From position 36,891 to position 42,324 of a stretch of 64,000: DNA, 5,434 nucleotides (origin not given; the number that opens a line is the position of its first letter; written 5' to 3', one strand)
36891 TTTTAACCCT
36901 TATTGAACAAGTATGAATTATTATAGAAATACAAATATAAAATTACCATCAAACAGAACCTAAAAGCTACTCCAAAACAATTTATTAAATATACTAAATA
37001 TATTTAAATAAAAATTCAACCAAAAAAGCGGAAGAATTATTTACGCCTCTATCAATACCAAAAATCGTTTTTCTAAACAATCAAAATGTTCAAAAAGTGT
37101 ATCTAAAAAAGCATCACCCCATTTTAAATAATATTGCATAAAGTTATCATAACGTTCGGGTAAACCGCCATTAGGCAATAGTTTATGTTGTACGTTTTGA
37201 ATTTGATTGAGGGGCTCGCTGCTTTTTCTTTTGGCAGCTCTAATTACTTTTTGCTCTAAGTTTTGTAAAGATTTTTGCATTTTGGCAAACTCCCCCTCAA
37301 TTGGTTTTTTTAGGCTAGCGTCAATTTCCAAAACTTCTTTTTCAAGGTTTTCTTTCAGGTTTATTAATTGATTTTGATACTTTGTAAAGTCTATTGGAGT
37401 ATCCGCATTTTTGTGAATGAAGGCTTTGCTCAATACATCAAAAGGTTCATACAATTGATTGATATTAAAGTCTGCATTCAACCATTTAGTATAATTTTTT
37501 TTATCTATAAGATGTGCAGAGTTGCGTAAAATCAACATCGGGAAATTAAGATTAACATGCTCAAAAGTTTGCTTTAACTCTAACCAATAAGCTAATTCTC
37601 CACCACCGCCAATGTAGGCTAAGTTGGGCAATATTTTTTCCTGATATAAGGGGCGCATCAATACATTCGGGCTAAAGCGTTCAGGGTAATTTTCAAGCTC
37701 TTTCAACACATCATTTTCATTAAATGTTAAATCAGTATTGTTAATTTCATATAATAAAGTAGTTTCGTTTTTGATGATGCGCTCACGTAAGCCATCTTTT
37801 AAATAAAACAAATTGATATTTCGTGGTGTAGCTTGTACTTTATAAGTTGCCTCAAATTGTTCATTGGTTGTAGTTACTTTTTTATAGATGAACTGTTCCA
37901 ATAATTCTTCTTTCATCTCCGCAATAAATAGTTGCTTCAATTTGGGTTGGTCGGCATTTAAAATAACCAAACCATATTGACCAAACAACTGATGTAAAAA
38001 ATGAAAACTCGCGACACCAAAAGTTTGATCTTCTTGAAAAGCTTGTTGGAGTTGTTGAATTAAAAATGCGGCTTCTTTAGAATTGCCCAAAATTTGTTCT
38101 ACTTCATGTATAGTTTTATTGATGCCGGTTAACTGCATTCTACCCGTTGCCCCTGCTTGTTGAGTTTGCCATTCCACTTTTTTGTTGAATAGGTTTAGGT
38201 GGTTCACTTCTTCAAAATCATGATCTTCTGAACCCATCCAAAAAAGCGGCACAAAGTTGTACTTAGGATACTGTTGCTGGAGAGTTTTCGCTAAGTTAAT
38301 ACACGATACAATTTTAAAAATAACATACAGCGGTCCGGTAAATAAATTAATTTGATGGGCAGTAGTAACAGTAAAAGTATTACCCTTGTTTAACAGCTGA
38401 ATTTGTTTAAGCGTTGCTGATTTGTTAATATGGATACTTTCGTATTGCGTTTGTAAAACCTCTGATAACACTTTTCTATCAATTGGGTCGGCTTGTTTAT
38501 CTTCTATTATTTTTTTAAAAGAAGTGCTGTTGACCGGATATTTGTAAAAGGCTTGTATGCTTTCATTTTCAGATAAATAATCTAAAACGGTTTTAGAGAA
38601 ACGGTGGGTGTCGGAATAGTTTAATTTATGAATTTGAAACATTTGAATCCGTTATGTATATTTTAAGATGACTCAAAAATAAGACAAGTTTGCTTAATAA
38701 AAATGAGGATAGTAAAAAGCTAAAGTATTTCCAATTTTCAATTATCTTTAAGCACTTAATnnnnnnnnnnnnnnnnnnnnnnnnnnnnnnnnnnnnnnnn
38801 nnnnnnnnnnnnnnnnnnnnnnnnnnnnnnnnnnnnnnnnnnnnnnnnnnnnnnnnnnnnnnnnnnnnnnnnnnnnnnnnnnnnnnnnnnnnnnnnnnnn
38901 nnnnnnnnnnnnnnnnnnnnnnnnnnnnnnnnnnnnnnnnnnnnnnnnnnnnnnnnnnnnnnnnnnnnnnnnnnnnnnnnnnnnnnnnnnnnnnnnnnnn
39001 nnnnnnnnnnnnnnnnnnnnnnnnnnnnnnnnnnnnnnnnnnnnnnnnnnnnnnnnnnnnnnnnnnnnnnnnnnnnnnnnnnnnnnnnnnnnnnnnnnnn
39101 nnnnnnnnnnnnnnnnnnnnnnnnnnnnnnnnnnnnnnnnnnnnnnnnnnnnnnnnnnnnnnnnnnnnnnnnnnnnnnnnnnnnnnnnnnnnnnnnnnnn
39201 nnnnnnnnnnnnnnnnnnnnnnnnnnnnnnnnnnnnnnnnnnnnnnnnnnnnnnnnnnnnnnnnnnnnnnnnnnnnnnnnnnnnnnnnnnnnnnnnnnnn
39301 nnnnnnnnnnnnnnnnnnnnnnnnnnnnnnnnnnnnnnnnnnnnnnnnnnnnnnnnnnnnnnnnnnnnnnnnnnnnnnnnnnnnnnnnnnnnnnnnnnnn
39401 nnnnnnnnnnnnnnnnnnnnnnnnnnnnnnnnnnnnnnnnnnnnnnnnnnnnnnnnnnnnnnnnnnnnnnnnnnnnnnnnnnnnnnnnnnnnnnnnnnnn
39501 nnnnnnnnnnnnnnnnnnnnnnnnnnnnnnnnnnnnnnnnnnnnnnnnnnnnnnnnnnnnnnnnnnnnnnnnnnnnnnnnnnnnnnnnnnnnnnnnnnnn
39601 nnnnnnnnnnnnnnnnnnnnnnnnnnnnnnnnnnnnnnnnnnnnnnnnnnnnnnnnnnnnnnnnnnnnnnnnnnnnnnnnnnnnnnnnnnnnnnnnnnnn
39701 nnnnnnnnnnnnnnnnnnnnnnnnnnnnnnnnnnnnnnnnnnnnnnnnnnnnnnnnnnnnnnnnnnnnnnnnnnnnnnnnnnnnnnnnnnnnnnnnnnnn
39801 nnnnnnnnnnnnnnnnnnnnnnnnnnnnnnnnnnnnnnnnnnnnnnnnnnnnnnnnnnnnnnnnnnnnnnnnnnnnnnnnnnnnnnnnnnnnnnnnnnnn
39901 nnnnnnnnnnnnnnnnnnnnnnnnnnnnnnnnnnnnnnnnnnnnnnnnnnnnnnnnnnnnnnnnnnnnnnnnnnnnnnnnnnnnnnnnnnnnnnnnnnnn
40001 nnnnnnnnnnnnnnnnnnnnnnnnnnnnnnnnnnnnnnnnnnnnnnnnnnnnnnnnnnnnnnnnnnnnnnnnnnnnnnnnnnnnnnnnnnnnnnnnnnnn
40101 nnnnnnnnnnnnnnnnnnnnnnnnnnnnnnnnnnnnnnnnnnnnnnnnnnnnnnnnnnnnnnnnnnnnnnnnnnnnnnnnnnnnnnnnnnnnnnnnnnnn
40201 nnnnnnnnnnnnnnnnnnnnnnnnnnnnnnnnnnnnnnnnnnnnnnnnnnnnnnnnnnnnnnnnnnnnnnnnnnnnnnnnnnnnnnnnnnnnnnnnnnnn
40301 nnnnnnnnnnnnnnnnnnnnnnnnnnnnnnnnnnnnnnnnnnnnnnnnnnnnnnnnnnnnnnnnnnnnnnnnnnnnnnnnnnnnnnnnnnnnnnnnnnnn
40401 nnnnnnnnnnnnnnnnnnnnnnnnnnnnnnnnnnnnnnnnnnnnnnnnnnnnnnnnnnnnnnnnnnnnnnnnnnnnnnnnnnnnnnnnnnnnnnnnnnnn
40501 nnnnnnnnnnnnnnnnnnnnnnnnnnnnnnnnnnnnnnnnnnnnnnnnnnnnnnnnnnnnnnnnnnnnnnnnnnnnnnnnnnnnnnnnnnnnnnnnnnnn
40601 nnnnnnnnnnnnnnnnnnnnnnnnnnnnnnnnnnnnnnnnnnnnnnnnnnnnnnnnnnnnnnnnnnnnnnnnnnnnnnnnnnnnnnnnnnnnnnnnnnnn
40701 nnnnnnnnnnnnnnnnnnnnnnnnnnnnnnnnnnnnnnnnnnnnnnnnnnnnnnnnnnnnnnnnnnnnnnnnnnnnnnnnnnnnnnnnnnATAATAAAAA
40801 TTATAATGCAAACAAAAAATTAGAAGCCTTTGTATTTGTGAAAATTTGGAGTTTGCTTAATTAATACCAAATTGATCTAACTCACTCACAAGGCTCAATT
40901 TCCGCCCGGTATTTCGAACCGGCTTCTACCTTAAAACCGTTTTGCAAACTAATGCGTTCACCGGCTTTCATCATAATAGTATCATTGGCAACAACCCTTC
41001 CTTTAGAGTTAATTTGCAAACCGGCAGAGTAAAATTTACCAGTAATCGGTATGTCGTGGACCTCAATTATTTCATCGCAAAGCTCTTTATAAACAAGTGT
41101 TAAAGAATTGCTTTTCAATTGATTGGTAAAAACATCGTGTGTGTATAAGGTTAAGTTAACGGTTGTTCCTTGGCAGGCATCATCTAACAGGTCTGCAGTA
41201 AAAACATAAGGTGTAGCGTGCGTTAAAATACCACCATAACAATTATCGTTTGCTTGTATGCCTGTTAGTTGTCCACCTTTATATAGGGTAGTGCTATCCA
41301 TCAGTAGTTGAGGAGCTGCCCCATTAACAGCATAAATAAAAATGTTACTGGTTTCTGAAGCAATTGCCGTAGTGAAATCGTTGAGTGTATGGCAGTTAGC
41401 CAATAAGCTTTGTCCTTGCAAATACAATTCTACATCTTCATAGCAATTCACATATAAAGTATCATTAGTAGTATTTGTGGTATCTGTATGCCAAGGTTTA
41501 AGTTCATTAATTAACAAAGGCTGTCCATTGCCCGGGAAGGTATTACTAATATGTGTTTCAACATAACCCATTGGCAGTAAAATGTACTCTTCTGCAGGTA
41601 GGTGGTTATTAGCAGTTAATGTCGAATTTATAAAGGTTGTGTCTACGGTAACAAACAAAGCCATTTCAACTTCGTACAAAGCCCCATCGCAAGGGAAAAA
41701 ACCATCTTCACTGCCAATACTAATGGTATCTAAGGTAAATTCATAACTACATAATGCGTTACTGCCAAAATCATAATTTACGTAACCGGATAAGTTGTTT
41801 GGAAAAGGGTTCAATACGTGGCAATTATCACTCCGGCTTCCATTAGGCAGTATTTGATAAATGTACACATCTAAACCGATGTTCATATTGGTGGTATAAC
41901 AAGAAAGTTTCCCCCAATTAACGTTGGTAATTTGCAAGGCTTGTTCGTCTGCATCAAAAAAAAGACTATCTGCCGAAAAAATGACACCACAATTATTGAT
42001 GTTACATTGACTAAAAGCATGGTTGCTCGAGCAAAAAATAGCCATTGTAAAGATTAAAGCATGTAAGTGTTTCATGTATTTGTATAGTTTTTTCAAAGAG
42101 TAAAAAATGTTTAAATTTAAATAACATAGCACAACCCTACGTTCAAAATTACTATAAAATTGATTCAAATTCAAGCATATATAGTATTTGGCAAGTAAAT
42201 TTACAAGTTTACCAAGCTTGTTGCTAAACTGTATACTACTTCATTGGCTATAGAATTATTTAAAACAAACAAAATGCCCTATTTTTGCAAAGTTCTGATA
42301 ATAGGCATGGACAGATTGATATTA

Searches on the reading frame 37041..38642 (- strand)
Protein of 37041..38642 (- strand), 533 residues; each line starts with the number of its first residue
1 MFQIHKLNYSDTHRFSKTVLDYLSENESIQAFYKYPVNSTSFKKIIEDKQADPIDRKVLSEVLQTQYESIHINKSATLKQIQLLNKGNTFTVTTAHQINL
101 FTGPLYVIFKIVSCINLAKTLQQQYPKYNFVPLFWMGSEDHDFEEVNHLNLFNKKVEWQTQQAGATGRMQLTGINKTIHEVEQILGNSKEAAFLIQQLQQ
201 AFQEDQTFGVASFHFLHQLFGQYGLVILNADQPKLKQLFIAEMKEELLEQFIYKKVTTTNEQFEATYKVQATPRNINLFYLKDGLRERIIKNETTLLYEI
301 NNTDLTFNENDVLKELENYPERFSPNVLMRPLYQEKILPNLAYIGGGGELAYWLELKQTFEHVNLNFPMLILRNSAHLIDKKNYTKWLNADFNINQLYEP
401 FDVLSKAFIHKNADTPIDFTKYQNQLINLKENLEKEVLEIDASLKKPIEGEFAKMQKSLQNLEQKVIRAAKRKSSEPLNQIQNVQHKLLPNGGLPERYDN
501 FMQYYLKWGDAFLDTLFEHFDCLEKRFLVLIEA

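Call 16: search_protein_families(library=ncbifam, proteins=[window:37041-38642:-], max_evalue=0.00001)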
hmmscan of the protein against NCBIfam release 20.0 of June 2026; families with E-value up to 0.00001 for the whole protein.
window:37041-38642:- (533 aa): 1 family
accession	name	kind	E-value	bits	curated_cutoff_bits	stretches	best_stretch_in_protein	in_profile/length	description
TIGR03998.1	thiol_BshC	equivalog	5.2e-129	431.5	265.8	1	15-524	2-523/529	bacillithiol biosynthesis cysteine-adding enzyme BshC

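Call 19: find_related_loci(query=window:37041-38642:-, collection=genome_contigs, flank=1000)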
Query window:37041-38642:- (533 aa) in genome_contigs; peptide patterns used: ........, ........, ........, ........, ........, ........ (x = any residue, [..] = any of these).
65 stretches matched a pattern, but none encodes a relative of the query by tblastn (E <= 1e-3).

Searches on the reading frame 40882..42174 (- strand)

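Call 56: search_protein_families(library=ncbifam, proteins=[window:40882-42174:-], max_evalue=1e-10)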
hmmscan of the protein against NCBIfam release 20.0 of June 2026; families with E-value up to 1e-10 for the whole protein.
window:40882-42174:- (430 aa): 1 family
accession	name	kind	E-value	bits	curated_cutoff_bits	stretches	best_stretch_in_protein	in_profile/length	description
NF045639.1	GCX_COOH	domain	3.1e-12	46.1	26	1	382-430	1-49/49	3-coathanger stack domain-containing protein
